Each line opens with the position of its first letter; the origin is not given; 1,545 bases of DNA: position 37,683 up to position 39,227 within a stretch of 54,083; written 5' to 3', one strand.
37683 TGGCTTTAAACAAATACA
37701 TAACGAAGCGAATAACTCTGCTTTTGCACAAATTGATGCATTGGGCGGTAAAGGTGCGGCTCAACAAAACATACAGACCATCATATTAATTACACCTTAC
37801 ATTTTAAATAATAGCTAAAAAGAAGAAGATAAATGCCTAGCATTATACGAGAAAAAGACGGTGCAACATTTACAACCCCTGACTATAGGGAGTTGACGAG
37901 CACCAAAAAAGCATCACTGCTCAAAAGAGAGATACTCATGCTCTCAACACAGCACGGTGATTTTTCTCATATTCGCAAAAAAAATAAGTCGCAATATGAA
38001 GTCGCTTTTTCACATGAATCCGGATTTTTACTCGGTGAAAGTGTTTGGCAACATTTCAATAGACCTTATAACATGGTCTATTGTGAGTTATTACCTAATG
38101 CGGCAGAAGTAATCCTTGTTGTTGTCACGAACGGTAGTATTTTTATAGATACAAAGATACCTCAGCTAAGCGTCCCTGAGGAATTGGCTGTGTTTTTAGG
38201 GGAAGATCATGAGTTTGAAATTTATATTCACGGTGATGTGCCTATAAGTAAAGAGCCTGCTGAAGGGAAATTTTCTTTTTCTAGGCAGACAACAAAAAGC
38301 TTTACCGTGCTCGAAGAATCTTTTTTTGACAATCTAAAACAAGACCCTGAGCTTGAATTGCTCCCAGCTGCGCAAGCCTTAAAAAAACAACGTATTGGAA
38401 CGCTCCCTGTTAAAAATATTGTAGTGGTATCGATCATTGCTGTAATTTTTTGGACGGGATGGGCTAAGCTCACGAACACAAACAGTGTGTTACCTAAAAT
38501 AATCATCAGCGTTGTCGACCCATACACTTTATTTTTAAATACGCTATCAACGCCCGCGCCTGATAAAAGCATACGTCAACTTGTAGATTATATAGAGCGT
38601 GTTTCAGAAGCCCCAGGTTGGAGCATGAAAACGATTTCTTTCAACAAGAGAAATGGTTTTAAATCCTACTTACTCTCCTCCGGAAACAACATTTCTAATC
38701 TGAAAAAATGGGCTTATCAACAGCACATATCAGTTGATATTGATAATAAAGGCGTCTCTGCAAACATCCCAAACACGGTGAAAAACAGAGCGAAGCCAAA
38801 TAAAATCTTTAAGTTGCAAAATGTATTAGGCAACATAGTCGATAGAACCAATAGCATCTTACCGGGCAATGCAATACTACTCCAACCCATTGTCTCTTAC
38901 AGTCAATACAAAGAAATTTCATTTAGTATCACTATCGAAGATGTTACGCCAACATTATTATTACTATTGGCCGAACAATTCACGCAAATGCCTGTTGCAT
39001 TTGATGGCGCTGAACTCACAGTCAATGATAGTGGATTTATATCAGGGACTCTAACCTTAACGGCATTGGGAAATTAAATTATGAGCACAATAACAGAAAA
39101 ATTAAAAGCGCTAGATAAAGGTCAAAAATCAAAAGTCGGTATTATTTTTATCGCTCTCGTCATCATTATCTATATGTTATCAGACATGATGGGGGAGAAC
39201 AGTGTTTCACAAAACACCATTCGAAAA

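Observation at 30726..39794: Orphan, permuted type IVb-like pilus module with a type IVa-sized pilin, wedged between gyrB and trkH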

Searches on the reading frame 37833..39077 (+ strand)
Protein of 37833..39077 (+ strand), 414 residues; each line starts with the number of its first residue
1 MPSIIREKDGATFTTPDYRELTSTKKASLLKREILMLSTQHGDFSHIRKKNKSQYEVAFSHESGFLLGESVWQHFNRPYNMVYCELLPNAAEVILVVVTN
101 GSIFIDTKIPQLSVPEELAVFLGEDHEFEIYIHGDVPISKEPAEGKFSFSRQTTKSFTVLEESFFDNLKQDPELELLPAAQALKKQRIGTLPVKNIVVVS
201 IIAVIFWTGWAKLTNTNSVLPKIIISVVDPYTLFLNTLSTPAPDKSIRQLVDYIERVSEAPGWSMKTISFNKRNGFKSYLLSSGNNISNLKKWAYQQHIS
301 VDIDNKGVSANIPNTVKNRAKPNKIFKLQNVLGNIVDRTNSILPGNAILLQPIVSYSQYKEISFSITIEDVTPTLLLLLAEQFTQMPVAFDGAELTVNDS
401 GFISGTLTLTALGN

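Call 3: search_protein_families(library=pfam, proteins=[window:37833-39077:+], max_evalue=1)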
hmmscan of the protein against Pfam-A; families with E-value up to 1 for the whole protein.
window:37833-39077:+ (414 aa): 3 families
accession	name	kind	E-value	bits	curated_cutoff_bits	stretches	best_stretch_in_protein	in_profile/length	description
PF15976.11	CooC_C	-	0.028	14.9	29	1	324-391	12-78/93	CS1-pili formation C-terminal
PF13159.12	DUF3994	-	0.14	12.5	25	1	118-168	50-100/123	Domain of unknown function (DUF3994)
PF10520.15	Lipid_desat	-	0.25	11.8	26.4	1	34-84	91-141/175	Lipid desaturase domain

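Call 4: search_protein_families(library=ncbifam, proteins=[window:37833-39077:+], max_evalue=1)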
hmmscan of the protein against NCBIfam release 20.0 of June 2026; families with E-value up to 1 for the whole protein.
window:37833-39077:+ (414 aa): 3 families
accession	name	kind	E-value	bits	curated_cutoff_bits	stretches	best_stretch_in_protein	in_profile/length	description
NF007218.0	PRK09639.1-2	equivalog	0.013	15.3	265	1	263-370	60-161/185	RNA polymerase sigma factor SigX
NF008637.1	PRK11627.1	equivalog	0.024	14.2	242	1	197-253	5-60/192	hypothetical protein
TIGR03759.1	conj_TIGR03759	hypoth_equivalog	0.2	11.1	126.4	0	272-302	133-163/200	TIGR03759 family integrating conjugative element protein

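Call 13: find_homologous_proteins(query=window:37833-39077:+, max_evalue=0.001)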
Query window:37833-39077:+ (414 aa): 138 proteins with E <= 0.001 among 8000 candidates; the best 120 are listed.
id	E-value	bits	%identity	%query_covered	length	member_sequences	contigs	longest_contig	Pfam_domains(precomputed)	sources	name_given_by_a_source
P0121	4.0e-271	916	100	100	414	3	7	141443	-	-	-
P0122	8.5e-231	784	85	100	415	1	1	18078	-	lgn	-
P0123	6.7e-159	547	58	100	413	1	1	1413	-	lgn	-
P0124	2.8e-96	341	40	100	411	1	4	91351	-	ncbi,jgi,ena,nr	ncbi:MAG: hypothetical protein A3E83_02325 [Gammaproteobacteria bacterium RIFCSPHIGHO2_12_FULL_41_20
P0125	2.7e-94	334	40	100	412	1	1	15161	-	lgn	-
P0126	4.8e-94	334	40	100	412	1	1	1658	-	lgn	-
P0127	6.6e-94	333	38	100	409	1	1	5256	-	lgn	-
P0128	7.5e-94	333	41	100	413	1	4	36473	-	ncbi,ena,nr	ncbi:MAG: hypothetical protein A3F12_07270 [Gammaproteobacteria bacterium RIFCSPHIGHO2_12_FULL_38_14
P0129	1.2e-93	332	38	100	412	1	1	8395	-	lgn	-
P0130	4.1e-93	330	37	100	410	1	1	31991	-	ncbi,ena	-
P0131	6.3e-93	330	39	100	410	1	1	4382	-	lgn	-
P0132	2.1e-92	328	38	100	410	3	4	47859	-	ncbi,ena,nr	ncbi:MAG: hypothetical protein A3F42_02205 [Gammaproteobacteria bacterium RIFCSPHIGHO2_12_FULL_37_34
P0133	2.2e-92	328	40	100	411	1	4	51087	-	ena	-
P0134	2.4e-92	328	40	100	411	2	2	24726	-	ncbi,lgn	ncbi:MAG: hypothetical protein ABI597_02250 [Gammaproteobacteria bacterium]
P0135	2.5e-92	328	38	100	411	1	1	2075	-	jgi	jgi:hypothetical protein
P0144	1.6e-90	322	39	100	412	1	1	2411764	-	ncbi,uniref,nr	ncbi:hypothetical protein AQUSIP_22110 [Aquicella siphonis]|uniref:Uncharacterized protein n=1 Tax=A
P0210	9.1e-83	296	38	100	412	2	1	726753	-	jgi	jgi:hypothetical protein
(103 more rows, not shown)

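Call 14: find_encoding_contigs(protein=P0144, flank=10000, max_places=2)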
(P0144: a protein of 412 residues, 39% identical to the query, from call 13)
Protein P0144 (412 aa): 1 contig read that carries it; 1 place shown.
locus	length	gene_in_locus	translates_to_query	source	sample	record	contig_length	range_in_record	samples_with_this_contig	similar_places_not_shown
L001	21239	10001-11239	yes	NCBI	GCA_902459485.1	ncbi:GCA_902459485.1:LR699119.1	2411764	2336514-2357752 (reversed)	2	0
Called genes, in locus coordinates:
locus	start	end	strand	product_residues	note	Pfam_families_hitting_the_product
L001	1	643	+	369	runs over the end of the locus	PF02463:SMC_N, PF13175:AAA_15, PF13476:AAA_23, PF13304:AAA_21 (faint)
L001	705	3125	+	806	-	PF02518:HATPase_c, PF00204:DNA_gyraseB, PF01751:Toprim, PF21249:GyrB_hook, PF18053:GyrB_insert, PF00986:DNA_gyraseB_C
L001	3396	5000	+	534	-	PF00437:T2SSE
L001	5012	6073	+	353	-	PF00482:T2SSF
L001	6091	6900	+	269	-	-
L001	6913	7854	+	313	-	PF07963:N_methyl (weak)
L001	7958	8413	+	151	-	PF10671:TcpQ (weak)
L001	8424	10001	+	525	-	PF07655:Secretin_N_2 (weak), PF00263:Secretin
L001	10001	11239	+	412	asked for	-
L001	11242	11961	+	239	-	-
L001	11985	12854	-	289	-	PF02567:PhzC-PhzF (weak), PF01678:DAP_epimerase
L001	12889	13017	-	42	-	-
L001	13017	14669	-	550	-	PF00342:PGI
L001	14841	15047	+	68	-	-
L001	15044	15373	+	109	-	PF05164:ZapA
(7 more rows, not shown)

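Call 15: find_encoding_contigs(protein=P0210, flank=10000, max_places=2)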
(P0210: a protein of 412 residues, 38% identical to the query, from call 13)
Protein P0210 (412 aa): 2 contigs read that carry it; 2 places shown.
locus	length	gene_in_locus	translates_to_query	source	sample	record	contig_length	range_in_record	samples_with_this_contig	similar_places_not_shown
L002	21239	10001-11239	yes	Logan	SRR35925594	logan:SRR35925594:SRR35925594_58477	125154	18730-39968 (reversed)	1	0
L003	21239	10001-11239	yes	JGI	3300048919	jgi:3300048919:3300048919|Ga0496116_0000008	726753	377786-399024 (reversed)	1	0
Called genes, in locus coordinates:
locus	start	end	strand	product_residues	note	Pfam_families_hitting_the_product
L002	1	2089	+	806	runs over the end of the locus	PF02518:HATPase_c, PF00204:DNA_gyraseB, PF01751:Toprim, PF21249:GyrB_hook, PF18053:GyrB_insert, PF00986:DNA_gyraseB_C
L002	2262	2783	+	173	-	PF07538:ChW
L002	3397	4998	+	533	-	PF00437:T2SSE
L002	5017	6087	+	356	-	PF00482:T2SSF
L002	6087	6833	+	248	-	-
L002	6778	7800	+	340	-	PF07963:N_methyl (weak)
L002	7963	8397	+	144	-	PF10671:TcpQ (weak)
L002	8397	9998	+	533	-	PF00263:Secretin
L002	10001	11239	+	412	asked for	-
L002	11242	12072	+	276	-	-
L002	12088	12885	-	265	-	PF01678:DAP_epimerase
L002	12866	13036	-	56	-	PF13627:LptM_cons (weak)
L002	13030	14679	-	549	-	PF00342:PGI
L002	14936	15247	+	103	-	PF05164:ZapA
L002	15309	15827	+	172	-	PF01812:5-FTHF_cyc-lig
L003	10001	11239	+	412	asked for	-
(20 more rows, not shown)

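Call 16: find_encoding_contigs(protein=P0121, flank=10000, max_places=7)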
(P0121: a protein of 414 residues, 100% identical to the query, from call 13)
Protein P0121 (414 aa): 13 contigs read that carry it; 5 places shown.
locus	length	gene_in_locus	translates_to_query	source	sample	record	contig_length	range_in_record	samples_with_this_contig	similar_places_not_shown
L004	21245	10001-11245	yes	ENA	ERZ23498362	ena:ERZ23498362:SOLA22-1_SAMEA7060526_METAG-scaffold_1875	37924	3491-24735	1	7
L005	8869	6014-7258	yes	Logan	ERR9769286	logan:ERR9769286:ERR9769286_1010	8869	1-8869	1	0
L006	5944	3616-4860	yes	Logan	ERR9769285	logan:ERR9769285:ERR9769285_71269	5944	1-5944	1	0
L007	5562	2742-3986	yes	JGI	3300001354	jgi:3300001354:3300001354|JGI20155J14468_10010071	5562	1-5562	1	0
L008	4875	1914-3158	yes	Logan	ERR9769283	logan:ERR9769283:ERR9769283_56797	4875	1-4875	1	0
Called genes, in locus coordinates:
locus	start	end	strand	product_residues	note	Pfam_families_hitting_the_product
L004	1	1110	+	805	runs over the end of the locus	PF02518:HATPase_c, PF00204:DNA_gyraseB, PF01751:Toprim, PF21249:GyrB_hook, PF18053:GyrB_insert, PF00986:DNA_gyraseB_C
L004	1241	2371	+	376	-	PF13173:AAA_14, PF13635:DUF4143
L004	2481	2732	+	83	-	PF00165:HTH_AraC (weak)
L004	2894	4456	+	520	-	PF00437:T2SSE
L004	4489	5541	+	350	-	PF00482:T2SSF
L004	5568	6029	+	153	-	PF07963:N_methyl (weak)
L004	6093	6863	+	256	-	-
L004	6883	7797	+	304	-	PF07963:N_methyl (weak)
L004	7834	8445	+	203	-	PF10671:TcpQ (faint)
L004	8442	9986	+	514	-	PF07655:Secretin_N_2 (weak), PF00263:Secretin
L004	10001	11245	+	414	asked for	-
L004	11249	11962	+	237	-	-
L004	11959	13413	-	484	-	PF02386:TrkH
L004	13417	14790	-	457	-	PF02254:TrkA_N, PF13241:NAD_binding_7 (faint), PF02080:TrkA_C (weak), PF02254:TrkA_N, PF02080:TrkA_C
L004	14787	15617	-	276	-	PF01678:DAP_epimerase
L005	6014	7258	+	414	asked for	-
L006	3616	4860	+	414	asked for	-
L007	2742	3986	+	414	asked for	-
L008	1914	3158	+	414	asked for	-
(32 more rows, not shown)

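Call 19: find_related_loci(query=A1, collection=genome_contigs, flank=10000)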
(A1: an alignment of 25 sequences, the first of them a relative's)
Query A1 (414 aa) in genome_contigs; peptide patterns used: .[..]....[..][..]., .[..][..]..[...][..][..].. (x = any residue, [..] = any of these).
96 stretches matched a pattern; 75 encode a relative of the query (tblastn E <= 1e-3); 75 distinct loci.
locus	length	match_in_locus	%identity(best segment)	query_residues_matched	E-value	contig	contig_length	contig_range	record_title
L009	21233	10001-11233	40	1-414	3e-104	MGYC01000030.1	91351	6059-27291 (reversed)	MAG: Gammaproteobacteria bacterium RIFCSPHIGHO2_12_FULL_41_20 rifcsphigho2_12_scaffold_541, whole genome shotgun sequenc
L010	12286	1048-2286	40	1-414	7e-104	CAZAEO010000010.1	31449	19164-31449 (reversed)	MAG TPA_asm: uncultured Coxiellaceae bacterium isolate SRP011637_co1_137 genome assembly, contig: NODE_314_length_31449_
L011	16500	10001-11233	39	1-414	4e-101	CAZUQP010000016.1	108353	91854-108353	MAG TPA_asm: uncultured Coxiellaceae bacterium isolate binchicken_co169_174 genome assembly, contig: k99_51124, whole ge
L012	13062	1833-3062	38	1-414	1e-99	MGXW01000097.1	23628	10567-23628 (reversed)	MAG: Gammaproteobacteria bacterium RIFCSPHIGHO2_12_FULL_37_34 rifcsphigho2_12_scaffold_6042, whole genome shotgun sequen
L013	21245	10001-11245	39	3-414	7e-100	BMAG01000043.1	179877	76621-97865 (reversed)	Gammaproteobacteria bacterium BBSC-SA01 DNA, sequence043, whole genome shotgun sequence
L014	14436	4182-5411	37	1-414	1e-99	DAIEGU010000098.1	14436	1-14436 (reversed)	MAG TPA_asm: Gammaproteobacteria bacterium isolate clean993 k141_1524459, whole genome shotgun sequence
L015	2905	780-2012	40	1-414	3e-102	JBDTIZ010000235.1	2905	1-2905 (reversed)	MAG: Gammaproteobacteria bacterium isolate cluster2_bin.40 k127_4812883, whole genome shotgun sequence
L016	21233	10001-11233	39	1-414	2e-99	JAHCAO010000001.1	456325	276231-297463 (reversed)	MAG: Gammaproteobacteria bacterium isolate ACE_PRO69 PRO69_1, whole genome shotgun sequence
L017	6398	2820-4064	37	3-414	2e-97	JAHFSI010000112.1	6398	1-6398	MAG: Legionellales bacterium isolate nzgw594 NODE_24379_length_6399_cov_4.083944, whole genome shotgun sequence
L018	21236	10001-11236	38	1-414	1e-96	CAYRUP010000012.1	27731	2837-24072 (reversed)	MAG TPA_asm: uncultured Coxiellaceae bacterium isolate SRP200132_co1_478 genome assembly, contig: NODE_2923_length_27731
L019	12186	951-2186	38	3-414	2e-95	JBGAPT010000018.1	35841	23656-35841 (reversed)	MAG: Gammaproteobacteria bacterium isolate MAG_MBR_H10.7 MBRH10-7_opera_contig_4262, whole genome shotgun sequence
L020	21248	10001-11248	38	1-414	9e-95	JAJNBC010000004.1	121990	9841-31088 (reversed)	MAG: Gammaproteobacteria bacterium isolate C_No_T20_A_bin.80 scaffold_56, whole genome shotgun sequence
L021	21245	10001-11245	39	1-414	2e-94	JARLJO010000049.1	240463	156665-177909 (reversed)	MAG: Gammaproteobacteria bacterium isolate MAG_CA28 MetaCoAG_Bin_28_Anoxic_k141_1757457, whole genome shotgun sequence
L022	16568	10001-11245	36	3-414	8e-94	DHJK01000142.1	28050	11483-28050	MAG TPA_asm: Legionellales bacterium UBA4722 UBA4722_contig_3261, whole genome shotgun sequence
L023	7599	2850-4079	38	1-414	6e-94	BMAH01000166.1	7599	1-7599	Gammaproteobacteria bacterium BBSC-SA02 DNA, sequence166, whole genome shotgun sequence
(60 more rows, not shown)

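Call 31: predict_structure(alignment_id=A1)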
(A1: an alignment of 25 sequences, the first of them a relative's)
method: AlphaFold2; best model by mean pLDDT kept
length: 414 residues; sequences in the alignment: 25
mean_pLDDT: 81.4   pTM: 0.46
mean pLDDT of the five models: 81.4, 79.7, 79.5, 79.1, 71.4
residues with pLDDT >= 90: 173; 70-90: 162; 50-70: 43; < 50: 36
segments of 3 or more residues with pLDDT < 50: 137-156, 215-226
pLDDT, mean of each block of 10 residues (from residue 1): 83 87 81 89 90 88 89 73 72 74 69 58 51 49 44 51 81 90 84 76 85 55 51 90 94 93 94 90 92 94 93 91 90 93 88 91 95 94 93 94 95 94
secondary structure, 60 per line:
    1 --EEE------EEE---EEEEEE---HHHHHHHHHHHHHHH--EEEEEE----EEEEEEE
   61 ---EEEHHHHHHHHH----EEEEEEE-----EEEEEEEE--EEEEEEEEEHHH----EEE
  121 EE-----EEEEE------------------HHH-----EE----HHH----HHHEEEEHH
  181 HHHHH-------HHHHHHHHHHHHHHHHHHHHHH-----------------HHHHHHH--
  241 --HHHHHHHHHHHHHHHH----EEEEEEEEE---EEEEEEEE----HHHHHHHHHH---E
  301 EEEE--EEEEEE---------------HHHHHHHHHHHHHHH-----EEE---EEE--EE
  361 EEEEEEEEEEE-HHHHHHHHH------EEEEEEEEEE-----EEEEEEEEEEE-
elements in order: E3-5 E12-14 E18-23 H27-41 E44-49 E54-60 E64-66 H67-75 E80-86 E92-99 E102-110 E118-122 E128-132 E175-178 H179-185 H193-214 H232-238 H243-258 E263-271 E275-282 H287-296 E300-304 E307-312 H328-342 E348-350 E354-356 E359-371 H373-381 E388-397 E403-413

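Call 37: search_solved_structures(query=A1, max_evalue=10)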
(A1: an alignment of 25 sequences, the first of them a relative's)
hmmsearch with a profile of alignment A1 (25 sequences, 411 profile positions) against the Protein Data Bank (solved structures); distinct sequences matched with E-value up to 10: 0.

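Call 40: fold_search(model_id=the predicted structure, library=pdb)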
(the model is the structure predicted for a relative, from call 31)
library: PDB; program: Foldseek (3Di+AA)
matches with E <= 10: 988; with E <= 0.001: 0
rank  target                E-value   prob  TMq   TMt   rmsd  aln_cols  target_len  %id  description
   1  4byz                  8.3e-03  0.97  0.22  0.38   9.0       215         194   12  Structural characterization using Sulfur-SAD of the cytoplasmic domain of Burkholderia pseudomallei PilO2Bp, an actin-li (released 2014-04-23)
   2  2rjz_B                9.8e-03  1.00  0.18  0.49   3.6        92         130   13  Crystal structure of the type 4 fimbrial biogenesis protein PilO from Pseudomonas aeruginosa (released 2007-11-06)
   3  2rjz_A                1.0e-02  1.00  0.18  0.47   3.4        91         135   13  Crystal structure of the type 4 fimbrial biogenesis protein PilO from Pseudomonas aeruginosa (released 2007-11-06)
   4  4bz0                  1.3e-02  0.95  0.21  0.40   8.9       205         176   10  Structural characterization using Sulfur-SAD of the cytoplasmic domain of Burkholderia pseudomallei PilO2Bp, an actin-li (released 2014-04-23)
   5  4tr6_A                4.0e-02  0.04  0.08  0.08  26.7       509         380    6  Crystal structure of DNA polymerase sliding clamp from Bacillus subtilis (released 2014-09-10)
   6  6grf_C                6.2e-02  0.21  0.12  0.18  15.8       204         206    7  Crystal structure of the tandem DUF26 ectodomain from the Arabidopsis thaliana cysteine-rich receptor-like protein PDL (released 2018-12-19)
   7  3rv9_A                8.5e-02  0.09  0.14  0.13  29.6       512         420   10  Structure of a M. tuberculosis Salicylate Synthase, MbtI, in Complex with an Inhibitor with Ethyl R-Group (released 2012-05-09)
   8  6grf_A                1.0e-01  0.15  0.11  0.17  15.9       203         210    9  Crystal structure of the tandem DUF26 ectodomain from the Arabidopsis thaliana cysteine-rich receptor-like protein PDL (released 2018-12-19)
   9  5eou_B                1.1e-01  0.69  0.14  0.16   7.9       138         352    8  Pseudomonas aeruginosa PilM:PilN1-12 bound to ATP (released 2016-04-27)
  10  5uvr                  1.2e-01  0.99  0.16  0.59   3.5        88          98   17  The core region of PilO from the type IV pilus system of Pseudomonas aeruginosa (released 2018-02-21)
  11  1lws_A                1.3e-01  0.05  0.10  0.10  27.0       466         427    9  Crystal structure of the intein homing endonuclease PI-SceI bound to its recognition sequence (released 2002-09-27)
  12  8dt6_C                1.4e-01  0.03  0.08  0.09  26.9       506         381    7  Crystal Structure of DNA Polymerase III beta subunit from Elizabethkingia anophelis (released 2022-08-10)
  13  2zzf                  1.5e-01  0.18  0.12  0.07  17.9       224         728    7  Crystal structure of alanyl-tRNA synthetase without oligomerization domain (released 2009-07-21)
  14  3khx_A                1.6e-01  0.28  0.14  0.14  13.5       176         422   11  Crystal structure of Staphylococcus aureus metallopeptidase (Sapep/DapE) in the apo-form (released 2010-07-07)
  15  6y2r_A                1.7e-01  0.11  0.11  0.13  15.9       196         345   10  Escherichia coli R255A RnlA endoribonuclease (single alanine mutant of RnlA) (released 2021-05-12)
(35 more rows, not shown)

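Call 62: find_encoding_contigs(protein=P0122, flank=10000, max_places=1)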
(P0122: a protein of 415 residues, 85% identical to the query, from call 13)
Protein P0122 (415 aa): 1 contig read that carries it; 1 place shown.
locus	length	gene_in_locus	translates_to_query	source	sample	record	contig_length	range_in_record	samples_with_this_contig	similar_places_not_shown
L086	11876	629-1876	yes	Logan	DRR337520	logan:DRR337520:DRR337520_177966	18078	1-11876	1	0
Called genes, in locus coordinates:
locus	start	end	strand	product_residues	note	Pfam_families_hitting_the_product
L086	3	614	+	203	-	?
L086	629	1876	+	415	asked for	-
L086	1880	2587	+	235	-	-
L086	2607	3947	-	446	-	PF13173:AAA_14, PF13635:DUF4143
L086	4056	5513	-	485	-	PF02386:TrkH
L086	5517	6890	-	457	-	PF01488:Shikimate_DH (faint), PF02254:TrkA_N, PF13241:NAD_binding_7 (faint), PF02080:TrkA_C (weak), PF02254:TrkA_N, PF02080:TrkA_C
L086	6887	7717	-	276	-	PF01678:DAP_epimerase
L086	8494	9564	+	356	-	PF00579:tRNA-synt_1b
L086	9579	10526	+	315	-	PF00535:Glycos_transf_2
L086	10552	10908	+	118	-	-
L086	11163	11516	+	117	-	PF00825:Ribonuclease_P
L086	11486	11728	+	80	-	PF01809:YidD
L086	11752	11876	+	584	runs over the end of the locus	PF14849:YidC_periplas, PF02096:60KD_IMP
